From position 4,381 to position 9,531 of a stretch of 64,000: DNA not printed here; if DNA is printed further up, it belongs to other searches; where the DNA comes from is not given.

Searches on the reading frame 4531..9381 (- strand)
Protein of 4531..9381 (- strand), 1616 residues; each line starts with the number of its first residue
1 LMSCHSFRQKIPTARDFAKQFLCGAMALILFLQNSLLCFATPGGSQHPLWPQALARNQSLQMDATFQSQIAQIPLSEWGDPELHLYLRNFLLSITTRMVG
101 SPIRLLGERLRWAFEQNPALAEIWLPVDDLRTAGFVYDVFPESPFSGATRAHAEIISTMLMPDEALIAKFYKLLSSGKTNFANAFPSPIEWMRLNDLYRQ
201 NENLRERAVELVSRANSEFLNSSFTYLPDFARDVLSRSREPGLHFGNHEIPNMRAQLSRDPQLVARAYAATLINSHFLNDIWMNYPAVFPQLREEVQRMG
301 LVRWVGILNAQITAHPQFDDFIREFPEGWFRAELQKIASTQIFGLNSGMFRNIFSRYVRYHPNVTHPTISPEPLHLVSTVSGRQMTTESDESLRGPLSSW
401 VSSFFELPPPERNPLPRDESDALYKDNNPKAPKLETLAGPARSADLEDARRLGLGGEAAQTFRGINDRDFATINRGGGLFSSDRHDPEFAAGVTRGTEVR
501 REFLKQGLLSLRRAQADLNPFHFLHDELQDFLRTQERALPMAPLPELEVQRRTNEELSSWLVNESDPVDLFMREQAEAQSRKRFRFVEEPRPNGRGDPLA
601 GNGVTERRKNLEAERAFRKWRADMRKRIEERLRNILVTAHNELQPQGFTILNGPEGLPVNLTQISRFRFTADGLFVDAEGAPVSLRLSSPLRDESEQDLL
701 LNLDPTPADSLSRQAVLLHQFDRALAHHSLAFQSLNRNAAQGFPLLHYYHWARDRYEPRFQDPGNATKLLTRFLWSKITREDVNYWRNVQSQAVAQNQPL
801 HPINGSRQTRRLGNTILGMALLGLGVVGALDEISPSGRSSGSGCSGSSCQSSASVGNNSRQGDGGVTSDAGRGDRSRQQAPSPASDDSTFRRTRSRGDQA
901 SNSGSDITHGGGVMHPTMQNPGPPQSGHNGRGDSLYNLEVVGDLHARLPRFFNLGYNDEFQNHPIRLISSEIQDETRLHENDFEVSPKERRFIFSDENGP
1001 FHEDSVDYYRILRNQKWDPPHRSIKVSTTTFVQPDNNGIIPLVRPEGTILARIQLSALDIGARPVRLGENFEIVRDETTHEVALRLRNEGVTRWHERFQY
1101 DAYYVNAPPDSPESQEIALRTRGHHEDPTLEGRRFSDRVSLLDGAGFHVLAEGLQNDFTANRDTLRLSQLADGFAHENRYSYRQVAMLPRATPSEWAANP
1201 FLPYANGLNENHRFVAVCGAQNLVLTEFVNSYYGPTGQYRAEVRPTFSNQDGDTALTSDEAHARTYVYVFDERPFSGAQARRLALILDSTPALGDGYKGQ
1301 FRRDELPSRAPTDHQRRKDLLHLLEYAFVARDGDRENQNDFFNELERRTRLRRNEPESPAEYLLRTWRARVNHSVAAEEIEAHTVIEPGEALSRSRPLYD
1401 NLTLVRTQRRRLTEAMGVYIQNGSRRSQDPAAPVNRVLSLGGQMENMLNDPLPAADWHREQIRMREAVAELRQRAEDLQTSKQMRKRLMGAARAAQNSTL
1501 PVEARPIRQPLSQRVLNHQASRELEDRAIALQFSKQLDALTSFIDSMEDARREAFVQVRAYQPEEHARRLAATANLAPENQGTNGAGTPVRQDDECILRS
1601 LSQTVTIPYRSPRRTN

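Call 6: search_protein_families(library=pfam, proteins=[window:4531-9381:-], max_evalue=1)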
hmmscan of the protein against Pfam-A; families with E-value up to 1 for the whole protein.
window:4531-9381:- (1616 aa): 1 family
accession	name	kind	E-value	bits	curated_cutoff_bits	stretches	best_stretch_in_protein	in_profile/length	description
PF01507.26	PAPS_reduct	-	0.077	13.4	22.5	0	1391-1462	76-145/175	Phosphoadenosine phosphosulfate reductase domain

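Call 8: search_protein_families(library=ncbifam, proteins=[window:4531-9381:-], max_evalue=1)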
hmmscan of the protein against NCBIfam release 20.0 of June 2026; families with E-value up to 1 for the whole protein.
window:4531-9381:- (1616 aa): 1 family
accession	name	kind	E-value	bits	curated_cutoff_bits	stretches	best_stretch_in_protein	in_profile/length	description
NF008693.0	PRK11713.2-3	equivalog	0.12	11.6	210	1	1034-1094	187-245/246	16S rRNA (uracil(1498)-N(3))-methyltransferase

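Call 34: search_protein_families(library=padloc, proteins=[window:4531-9381:-], max_evalue=0.01)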
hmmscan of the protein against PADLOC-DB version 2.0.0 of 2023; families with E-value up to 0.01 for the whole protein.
window:4531-9381:- (1616 aa): 0 families
